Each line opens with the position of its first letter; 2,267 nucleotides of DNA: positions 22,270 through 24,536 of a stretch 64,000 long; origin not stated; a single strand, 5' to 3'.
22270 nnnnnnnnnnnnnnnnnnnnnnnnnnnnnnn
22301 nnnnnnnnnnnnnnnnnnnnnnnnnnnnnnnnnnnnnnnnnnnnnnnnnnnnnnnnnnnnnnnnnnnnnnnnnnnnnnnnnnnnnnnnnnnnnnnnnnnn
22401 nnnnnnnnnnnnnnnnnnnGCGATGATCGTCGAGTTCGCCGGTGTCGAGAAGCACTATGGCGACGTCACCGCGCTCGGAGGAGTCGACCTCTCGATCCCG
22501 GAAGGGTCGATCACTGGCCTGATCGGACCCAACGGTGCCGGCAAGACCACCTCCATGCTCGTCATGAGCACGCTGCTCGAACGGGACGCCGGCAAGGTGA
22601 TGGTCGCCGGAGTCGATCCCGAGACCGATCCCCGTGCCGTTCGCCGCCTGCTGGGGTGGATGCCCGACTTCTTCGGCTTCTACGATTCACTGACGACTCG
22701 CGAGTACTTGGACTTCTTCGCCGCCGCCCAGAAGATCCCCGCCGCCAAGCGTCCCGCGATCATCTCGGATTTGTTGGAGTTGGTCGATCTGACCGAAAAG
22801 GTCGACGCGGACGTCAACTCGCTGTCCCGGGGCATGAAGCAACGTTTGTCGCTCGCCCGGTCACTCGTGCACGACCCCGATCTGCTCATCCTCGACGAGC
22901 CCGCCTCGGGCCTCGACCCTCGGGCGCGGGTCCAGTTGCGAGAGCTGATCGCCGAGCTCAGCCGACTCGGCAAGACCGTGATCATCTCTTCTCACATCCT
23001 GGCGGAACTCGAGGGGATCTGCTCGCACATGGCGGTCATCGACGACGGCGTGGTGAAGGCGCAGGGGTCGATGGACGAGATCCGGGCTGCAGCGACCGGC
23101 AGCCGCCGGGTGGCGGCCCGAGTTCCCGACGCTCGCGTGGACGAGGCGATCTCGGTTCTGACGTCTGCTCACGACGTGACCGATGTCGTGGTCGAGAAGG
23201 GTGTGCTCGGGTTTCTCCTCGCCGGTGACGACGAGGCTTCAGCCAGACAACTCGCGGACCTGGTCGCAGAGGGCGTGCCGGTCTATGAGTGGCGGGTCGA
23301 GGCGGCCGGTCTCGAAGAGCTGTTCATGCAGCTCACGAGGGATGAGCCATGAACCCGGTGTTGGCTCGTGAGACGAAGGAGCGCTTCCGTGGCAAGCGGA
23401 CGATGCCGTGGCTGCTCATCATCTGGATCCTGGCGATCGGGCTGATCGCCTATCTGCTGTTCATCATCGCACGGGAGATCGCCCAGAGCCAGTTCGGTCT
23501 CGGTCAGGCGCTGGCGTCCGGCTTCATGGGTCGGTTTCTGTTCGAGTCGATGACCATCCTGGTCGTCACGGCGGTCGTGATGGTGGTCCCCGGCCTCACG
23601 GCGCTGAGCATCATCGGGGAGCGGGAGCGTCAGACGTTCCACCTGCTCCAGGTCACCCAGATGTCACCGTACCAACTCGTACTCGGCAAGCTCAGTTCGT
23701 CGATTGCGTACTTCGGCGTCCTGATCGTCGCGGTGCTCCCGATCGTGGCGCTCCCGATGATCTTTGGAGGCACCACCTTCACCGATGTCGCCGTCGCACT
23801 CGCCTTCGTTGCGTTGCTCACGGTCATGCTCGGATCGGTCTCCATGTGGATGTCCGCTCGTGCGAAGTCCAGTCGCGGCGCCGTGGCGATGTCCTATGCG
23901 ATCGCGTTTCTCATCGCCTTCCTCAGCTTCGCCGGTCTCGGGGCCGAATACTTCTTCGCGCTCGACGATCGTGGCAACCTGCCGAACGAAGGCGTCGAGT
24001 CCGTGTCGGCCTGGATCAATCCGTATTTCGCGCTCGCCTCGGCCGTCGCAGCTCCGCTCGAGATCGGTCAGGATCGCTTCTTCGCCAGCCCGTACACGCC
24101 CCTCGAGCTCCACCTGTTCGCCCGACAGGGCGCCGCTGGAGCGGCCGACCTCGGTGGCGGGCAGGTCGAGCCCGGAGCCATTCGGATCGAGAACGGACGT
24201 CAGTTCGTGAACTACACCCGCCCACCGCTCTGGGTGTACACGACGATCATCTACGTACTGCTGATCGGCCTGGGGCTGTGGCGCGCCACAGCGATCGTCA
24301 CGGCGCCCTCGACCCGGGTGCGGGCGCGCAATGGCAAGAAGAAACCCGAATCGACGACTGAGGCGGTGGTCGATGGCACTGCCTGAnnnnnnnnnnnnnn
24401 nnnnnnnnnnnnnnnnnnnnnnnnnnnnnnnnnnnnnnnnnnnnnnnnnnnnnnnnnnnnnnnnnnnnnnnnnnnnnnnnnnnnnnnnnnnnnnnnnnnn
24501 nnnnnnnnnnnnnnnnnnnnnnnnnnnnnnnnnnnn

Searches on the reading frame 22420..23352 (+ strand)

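Call 25: search_protein_families(library=pfam, proteins=[window:22420-23352:+], max_evalue=0.001)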
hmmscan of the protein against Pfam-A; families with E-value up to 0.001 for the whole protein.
window:22420-23352:+ (310 aa): 6 families
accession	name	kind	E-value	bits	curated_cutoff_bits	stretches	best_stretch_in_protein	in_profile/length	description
PF00005.33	ABC_tran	-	3e-26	93.1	25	1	20-162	2-136/137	ABC transporter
PF13304.12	AAA_21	-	7.8e-14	52.9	27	1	132-196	235-302/304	AAA domain, putative AbiEii toxin, Type IV TA system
PF13732.12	DrrA1-3_C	-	0.00045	21.3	27.4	1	216-305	1-80/81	ATP-binding protein DrrA1-3-like, C-terminal domain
PF13175.12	AAA_15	-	0.00049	20.3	32.1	0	31-56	25-50/374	AAA ATPase domain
PF02463.25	SMC_N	-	0.0006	19.7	40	0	120-190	122-196/220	RecF/RecN/SMC N terminal domain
PF13604.12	AAA_30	-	0.00083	19.6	27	0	31-63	20-52/191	AAA domain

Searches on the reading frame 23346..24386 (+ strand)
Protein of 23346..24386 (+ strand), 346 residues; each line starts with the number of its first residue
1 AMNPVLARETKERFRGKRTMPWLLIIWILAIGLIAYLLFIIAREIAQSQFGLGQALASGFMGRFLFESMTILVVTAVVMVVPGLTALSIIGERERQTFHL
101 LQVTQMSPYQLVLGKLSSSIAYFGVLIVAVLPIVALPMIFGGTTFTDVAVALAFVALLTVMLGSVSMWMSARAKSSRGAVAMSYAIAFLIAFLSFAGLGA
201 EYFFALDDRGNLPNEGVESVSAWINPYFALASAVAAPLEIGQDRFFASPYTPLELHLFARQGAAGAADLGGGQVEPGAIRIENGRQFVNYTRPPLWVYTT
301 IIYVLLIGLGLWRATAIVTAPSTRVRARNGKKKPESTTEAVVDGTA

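Call 25: search_protein_families(library=pfam, proteins=[window:23346-24386:+], max_evalue=0.001)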
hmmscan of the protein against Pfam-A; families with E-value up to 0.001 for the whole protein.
window:23346-24386:+ (346 aa): 3 families
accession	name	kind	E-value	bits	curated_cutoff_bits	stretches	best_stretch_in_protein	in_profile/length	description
PF12698.13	ABC2_membrane_3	-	1.1e-10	41.6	31.6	1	72-310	167-340/347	ABC-2 family transporter protein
PF12679.13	ABC2_membrane_2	-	3e-08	33.7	27.2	1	14-194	8-199/283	ABC-2 family transporter protein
PF01061.29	ABC2_membrane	-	1.6e-07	31.6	26.9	1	6-194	7-177/211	ABC-2 type transporter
